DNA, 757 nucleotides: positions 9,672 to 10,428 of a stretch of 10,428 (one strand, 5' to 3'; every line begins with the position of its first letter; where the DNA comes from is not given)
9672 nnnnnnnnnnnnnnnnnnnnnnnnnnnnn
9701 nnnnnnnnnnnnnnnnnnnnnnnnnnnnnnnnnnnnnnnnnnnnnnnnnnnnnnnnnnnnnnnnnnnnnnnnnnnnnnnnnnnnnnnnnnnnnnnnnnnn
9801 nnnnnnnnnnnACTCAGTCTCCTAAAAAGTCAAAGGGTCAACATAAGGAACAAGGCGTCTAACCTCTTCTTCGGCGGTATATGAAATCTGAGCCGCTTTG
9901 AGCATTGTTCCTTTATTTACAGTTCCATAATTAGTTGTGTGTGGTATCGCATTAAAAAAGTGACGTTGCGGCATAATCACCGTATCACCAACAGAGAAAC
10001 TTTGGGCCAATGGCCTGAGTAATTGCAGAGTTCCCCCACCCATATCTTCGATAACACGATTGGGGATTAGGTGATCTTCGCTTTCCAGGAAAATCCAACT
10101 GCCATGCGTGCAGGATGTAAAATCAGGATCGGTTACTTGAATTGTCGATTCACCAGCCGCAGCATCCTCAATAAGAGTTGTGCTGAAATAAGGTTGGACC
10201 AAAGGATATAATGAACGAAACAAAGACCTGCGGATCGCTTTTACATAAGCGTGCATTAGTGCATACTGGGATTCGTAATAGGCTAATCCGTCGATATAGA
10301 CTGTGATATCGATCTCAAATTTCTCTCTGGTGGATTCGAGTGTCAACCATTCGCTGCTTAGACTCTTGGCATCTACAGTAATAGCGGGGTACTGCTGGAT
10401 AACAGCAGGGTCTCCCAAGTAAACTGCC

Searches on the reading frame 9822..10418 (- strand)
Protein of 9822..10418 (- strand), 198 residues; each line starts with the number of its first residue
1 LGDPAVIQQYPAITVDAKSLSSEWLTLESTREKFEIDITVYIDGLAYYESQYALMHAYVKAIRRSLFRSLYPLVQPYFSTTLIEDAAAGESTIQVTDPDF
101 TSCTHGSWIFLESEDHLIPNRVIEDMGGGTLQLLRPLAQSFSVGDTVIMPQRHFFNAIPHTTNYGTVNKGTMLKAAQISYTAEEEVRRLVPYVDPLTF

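Call 6: search_protein_families(library=pfam, proteins=[window:9822-10418:-], max_evalue=0.01)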
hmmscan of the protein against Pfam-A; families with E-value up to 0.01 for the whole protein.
window:9822-10418:- (198 aa): 0 families

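Call 7: search_protein_families(library=phrogs, proteins=[window:9822-10418:-], max_evalue=0.01)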
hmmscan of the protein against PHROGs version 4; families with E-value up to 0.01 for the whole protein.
window:9822-10418:- (198 aa): 1 family
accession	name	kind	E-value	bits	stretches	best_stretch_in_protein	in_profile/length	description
phrog_1082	-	tail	0.003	16.3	1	80-148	586-653/1061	tail assembly protein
